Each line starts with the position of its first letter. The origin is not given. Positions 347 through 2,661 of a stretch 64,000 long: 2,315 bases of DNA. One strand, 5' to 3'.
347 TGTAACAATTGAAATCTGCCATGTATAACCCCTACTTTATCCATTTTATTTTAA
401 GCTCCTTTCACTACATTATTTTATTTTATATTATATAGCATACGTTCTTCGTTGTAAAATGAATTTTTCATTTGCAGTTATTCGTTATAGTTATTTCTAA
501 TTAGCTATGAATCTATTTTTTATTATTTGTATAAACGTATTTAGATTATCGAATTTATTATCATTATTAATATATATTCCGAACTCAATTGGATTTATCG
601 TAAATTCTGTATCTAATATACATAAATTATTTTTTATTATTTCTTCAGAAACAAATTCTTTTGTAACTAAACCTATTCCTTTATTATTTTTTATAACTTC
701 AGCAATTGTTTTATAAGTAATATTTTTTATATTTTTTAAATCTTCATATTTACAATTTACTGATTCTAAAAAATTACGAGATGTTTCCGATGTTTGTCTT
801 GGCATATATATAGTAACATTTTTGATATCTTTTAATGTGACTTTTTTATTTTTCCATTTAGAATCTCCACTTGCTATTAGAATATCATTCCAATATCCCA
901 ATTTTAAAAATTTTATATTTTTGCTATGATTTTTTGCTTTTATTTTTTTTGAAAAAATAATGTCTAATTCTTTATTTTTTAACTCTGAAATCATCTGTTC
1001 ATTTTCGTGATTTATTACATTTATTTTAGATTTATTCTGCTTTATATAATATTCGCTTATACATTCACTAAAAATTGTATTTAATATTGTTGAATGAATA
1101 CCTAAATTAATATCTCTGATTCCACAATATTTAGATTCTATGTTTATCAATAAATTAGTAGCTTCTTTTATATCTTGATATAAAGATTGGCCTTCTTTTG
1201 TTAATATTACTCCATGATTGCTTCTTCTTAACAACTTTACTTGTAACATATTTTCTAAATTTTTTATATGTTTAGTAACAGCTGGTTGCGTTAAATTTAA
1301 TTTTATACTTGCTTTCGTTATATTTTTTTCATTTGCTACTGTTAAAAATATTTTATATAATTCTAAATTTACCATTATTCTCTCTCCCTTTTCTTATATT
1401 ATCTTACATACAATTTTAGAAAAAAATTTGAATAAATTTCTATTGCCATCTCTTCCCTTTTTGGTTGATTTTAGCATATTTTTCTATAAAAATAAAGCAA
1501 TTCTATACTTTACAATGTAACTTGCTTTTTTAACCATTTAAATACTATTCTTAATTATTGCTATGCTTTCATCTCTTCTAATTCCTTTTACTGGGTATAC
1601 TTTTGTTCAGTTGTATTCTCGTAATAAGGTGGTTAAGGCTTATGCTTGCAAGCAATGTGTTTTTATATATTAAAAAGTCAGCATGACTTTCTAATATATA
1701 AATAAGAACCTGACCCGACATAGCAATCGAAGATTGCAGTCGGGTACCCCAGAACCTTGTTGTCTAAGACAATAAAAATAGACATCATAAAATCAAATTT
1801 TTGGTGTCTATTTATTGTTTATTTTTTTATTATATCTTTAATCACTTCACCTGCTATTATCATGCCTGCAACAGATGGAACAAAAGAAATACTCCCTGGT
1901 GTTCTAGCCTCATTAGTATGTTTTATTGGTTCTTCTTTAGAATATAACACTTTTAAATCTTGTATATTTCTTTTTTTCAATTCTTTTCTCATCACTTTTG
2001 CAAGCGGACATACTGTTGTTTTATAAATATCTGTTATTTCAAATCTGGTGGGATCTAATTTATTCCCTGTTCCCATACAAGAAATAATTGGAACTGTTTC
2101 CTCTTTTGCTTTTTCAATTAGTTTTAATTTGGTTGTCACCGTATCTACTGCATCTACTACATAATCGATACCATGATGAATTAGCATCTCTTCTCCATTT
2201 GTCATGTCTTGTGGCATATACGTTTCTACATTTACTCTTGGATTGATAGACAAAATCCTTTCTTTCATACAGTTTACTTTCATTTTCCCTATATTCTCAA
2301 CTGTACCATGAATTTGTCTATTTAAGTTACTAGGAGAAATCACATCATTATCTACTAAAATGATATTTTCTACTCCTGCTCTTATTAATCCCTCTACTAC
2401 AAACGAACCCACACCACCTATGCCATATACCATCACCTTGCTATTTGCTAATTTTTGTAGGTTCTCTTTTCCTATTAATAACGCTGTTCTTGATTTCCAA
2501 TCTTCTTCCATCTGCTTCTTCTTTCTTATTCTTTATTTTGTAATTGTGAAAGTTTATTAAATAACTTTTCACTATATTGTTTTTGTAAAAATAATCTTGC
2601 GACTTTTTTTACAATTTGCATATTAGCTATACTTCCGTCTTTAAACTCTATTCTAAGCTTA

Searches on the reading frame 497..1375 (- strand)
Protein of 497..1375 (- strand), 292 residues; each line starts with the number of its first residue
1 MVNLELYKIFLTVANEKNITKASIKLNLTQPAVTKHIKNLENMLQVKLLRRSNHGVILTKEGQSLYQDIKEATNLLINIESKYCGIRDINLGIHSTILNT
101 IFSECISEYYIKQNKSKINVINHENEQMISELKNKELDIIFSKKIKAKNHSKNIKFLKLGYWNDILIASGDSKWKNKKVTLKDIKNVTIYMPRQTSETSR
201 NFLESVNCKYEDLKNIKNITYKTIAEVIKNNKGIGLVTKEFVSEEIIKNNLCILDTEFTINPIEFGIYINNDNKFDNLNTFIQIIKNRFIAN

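Call 29: search_protein_families(library=pfam, proteins=[window:497-1375:-], max_evalue=0.00001)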
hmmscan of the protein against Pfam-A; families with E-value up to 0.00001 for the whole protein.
window:497-1375:- (292 aa): 2 families
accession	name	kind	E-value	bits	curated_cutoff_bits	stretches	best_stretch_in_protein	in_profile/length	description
PF00126.33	HTH_1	-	8.3e-19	67.7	26.6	1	4-63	1-60/60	Bacterial regulatory helix-turn-helix protein, lysR family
PF03466.25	LysR_substrate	-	1.5e-09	38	28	1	89-288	8-207/209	LysR substrate binding domain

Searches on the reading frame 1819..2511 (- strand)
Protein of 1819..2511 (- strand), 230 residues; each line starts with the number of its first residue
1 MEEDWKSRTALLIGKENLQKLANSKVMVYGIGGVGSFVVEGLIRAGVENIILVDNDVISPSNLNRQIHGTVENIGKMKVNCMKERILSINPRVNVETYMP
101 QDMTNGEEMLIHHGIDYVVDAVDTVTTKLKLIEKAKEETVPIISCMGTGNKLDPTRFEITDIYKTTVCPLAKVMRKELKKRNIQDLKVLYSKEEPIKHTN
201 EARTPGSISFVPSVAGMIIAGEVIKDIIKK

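Call 29: search_protein_families(library=pfam, proteins=[window:1819-2511:-], max_evalue=0.00001)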
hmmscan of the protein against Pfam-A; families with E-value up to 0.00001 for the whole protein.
window:1819-2511:- (230 aa): 1 family
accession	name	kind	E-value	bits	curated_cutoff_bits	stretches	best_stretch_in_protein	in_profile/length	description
PF00899.27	ThiF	-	4e-39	134.6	28.1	1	8-228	3-203/238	ThiF family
